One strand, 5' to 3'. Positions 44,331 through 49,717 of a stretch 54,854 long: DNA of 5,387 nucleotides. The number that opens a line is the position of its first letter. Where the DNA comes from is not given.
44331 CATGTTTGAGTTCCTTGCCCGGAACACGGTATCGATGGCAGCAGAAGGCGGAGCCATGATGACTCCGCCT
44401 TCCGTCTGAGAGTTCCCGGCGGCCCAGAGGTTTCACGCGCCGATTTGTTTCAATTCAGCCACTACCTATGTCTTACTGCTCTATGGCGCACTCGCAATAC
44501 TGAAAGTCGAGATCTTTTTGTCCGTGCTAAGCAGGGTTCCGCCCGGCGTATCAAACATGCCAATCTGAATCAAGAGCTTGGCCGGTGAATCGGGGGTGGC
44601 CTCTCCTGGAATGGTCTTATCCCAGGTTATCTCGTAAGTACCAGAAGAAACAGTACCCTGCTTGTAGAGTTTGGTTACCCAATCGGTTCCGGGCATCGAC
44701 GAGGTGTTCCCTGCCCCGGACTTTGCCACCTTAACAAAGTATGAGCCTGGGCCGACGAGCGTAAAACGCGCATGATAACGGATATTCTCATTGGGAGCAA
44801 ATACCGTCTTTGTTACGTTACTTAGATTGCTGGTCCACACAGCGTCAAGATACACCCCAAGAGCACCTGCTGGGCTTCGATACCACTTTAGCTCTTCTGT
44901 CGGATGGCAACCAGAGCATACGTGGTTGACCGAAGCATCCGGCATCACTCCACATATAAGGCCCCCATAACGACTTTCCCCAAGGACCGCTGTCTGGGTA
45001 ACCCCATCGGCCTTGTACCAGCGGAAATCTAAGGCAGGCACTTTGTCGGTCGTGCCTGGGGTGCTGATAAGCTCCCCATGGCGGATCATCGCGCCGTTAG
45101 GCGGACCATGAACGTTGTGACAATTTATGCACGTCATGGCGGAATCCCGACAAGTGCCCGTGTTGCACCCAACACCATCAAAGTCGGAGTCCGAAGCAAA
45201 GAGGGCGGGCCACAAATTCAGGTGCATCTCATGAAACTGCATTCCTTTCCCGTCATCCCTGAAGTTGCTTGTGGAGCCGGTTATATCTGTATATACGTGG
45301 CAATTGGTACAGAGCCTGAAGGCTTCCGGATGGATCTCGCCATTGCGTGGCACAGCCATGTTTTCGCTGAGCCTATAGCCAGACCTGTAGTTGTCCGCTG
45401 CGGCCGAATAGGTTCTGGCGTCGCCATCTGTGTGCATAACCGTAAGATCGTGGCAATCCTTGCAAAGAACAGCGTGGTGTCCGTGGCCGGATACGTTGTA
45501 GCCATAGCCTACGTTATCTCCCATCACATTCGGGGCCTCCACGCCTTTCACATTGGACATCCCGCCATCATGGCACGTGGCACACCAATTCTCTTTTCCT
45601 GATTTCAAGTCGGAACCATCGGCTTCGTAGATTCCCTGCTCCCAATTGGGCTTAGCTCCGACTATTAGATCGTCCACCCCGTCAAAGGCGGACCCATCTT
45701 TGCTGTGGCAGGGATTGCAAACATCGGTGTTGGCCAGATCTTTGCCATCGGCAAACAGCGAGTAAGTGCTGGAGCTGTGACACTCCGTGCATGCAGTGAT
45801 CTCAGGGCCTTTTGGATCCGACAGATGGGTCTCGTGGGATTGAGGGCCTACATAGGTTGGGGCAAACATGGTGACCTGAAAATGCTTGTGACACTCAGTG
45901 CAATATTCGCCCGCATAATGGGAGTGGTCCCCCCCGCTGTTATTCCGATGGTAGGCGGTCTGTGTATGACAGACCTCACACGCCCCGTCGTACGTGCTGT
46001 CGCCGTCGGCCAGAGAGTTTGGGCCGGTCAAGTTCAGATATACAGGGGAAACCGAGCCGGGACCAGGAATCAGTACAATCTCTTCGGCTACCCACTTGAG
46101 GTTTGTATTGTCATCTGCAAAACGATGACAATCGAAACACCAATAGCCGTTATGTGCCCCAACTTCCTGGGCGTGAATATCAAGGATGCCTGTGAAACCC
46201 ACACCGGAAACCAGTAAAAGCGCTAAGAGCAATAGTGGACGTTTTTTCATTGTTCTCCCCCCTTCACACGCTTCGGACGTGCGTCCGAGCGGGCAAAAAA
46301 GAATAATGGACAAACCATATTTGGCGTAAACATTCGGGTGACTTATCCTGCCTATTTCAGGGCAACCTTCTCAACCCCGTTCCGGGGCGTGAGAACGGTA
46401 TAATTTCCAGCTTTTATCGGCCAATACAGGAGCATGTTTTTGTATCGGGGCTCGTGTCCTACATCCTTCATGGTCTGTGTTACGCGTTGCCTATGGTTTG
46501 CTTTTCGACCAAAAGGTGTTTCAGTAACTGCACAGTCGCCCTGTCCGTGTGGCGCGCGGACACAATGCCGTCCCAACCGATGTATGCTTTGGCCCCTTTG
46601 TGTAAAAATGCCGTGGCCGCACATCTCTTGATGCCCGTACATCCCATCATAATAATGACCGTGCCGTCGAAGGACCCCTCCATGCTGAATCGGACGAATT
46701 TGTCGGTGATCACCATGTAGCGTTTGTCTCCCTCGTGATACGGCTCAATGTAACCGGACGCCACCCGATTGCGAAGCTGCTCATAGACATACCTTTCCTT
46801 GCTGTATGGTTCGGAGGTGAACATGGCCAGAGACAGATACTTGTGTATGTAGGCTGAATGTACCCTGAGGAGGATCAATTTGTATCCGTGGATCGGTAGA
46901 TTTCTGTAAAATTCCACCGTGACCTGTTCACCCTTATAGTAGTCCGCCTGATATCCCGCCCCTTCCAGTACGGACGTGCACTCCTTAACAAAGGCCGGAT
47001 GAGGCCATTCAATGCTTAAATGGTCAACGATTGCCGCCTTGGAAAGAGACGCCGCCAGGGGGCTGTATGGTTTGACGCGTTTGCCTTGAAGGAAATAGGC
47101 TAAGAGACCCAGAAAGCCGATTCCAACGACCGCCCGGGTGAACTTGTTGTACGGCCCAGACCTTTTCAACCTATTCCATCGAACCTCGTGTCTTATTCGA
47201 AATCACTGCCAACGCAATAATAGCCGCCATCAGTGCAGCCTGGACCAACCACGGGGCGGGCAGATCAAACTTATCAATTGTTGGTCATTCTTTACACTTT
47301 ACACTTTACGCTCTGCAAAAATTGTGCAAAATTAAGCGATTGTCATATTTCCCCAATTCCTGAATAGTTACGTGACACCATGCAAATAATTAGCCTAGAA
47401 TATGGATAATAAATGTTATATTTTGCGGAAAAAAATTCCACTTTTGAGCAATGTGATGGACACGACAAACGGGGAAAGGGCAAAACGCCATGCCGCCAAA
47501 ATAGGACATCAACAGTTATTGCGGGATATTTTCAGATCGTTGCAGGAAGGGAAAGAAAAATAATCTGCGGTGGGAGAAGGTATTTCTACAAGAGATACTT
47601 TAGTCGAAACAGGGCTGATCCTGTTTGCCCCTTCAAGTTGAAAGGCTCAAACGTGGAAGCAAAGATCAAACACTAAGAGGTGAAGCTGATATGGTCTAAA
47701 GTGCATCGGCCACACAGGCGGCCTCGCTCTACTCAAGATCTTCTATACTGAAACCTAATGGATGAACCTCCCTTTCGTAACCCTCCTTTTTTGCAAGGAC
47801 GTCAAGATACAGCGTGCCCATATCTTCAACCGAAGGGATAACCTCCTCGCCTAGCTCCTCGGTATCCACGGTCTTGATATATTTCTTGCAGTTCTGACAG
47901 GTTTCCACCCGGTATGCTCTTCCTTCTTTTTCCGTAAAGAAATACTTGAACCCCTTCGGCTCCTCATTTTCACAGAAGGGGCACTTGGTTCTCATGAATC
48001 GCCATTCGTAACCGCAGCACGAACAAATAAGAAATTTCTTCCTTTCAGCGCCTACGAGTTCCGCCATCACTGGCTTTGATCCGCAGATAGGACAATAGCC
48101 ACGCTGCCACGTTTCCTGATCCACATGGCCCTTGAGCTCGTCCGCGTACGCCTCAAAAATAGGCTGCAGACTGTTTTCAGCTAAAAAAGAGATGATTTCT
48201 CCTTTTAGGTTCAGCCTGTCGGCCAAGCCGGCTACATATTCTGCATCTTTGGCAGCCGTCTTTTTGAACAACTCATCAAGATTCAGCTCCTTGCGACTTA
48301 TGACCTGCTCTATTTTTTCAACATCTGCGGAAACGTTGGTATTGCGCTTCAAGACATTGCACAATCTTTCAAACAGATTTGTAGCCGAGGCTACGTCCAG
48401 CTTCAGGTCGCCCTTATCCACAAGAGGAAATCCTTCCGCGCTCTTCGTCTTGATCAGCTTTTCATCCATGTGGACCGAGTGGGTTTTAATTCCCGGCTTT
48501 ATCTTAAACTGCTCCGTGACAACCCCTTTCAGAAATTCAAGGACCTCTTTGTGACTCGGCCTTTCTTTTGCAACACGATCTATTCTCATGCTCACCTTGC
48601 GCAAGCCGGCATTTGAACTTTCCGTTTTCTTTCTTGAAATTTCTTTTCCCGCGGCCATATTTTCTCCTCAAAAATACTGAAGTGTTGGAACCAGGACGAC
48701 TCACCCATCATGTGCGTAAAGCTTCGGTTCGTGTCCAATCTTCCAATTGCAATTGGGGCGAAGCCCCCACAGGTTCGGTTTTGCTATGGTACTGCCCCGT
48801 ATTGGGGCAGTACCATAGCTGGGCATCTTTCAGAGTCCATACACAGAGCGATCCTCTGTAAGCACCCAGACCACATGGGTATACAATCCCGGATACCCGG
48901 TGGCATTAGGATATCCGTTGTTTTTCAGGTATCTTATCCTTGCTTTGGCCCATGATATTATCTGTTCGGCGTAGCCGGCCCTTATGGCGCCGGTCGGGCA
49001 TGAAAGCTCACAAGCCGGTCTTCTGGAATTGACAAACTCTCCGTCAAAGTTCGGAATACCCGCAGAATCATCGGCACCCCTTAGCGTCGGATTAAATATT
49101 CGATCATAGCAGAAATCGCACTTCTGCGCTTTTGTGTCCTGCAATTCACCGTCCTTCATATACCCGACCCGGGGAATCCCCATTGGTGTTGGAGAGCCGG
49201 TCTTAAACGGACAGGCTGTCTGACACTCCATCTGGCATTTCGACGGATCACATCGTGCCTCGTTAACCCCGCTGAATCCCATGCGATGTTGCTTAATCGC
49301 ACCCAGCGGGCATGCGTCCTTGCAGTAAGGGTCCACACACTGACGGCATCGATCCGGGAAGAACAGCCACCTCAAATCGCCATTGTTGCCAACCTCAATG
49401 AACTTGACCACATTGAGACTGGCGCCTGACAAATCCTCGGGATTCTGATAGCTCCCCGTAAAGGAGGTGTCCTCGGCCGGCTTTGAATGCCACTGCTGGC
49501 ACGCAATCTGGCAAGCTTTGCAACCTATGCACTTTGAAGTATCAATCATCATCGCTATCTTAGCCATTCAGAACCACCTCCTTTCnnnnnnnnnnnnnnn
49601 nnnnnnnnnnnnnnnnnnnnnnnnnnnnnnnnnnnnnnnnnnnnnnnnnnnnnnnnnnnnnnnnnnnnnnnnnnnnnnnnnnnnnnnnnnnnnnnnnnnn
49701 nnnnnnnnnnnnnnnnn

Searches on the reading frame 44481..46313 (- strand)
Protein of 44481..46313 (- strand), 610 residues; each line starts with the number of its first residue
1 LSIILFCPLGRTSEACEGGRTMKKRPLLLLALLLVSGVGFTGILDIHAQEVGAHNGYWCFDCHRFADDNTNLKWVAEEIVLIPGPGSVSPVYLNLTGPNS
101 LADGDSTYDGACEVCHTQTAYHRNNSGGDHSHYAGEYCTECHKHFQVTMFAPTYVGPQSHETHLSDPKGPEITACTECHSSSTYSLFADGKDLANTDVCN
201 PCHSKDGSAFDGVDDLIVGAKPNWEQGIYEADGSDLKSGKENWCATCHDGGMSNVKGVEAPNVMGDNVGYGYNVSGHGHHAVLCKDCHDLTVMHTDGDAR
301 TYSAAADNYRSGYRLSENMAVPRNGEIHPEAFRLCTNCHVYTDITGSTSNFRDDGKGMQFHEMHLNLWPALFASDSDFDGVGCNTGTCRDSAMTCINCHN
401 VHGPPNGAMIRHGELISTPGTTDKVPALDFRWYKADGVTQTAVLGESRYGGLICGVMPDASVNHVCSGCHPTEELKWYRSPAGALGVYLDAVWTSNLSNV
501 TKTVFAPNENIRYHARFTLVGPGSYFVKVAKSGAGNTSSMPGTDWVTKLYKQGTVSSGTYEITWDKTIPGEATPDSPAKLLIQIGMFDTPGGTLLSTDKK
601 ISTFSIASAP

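Call 56: search_protein_families(library=pfam, proteins=[window:44481-46313:-])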
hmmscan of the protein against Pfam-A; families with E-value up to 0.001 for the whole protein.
window:44481-46313:- (610 aa): 1 family
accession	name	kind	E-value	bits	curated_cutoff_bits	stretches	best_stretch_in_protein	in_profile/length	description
PF14522.11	Cytochrome_C7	-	6.2e-10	39.2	24.8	0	109-144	13-50/67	Cytochrome c7 and related cytochrome c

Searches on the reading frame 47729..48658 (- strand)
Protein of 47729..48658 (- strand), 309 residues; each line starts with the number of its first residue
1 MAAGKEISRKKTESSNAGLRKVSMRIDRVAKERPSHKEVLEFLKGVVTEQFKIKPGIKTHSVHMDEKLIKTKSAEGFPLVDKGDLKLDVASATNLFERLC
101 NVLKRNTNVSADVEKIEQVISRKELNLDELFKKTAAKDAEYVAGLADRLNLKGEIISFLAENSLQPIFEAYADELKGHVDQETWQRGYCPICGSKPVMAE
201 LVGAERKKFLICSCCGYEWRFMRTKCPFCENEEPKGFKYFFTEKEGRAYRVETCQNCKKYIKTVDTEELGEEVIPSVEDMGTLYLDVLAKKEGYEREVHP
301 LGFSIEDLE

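Call 56: search_protein_families(library=pfam, proteins=[window:47729-48658:-])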
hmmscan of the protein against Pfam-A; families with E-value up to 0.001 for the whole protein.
window:47729-48658:- (309 aa): 2 families
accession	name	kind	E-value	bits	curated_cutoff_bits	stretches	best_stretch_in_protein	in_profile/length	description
PF24860.1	FdhE_C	-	5.4e-11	43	27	1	225-297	2-76/82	FdhE, C-terminal domain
PF24859.1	FdhE_central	-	2.8e-07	31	27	1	188-223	1-39/39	FdhE, central domain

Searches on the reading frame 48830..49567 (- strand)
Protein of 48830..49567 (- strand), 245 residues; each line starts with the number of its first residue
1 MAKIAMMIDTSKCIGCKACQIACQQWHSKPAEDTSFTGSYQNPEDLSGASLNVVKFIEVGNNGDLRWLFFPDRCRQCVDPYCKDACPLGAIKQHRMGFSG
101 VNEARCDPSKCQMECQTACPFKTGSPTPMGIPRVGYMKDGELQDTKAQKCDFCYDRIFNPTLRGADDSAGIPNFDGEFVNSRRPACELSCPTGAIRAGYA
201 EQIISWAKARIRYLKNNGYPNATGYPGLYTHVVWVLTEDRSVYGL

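Call 56: search_protein_families(library=pfam, proteins=[window:48830-49567:-])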
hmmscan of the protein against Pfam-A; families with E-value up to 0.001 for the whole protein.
window:48830-49567:- (245 aa): 7 families
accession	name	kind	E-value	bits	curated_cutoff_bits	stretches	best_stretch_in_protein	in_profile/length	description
PF13187.11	Fer4_9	-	3.1e-09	37.2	27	1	12-91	1-52/52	4Fe-4S dicluster domain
PF13247.11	Fer4_11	-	6.2e-09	36.4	26.2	1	66-158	2-79/100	4Fe-4S dicluster domain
PF00037.32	Fer4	-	2.1e-07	30.9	21.1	1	7-23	2-18/24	4Fe-4S binding domain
PF12838.12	Fer4_7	-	4.6e-07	30.7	27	1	12-90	1-52/52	4Fe-4S dicluster domain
PF13237.11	Fer4_10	-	3.3e-06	27.4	25.5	1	6-24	2-21/53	4Fe-4S dicluster domain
PF12797.12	Fer4_2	-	2.2e-05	24.5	24.5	1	6-23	3-20/22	4Fe-4S binding domain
PF12837.12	Fer4_6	-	2.7e-05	24.3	25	0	8-23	4-19/24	4Fe-4S binding domain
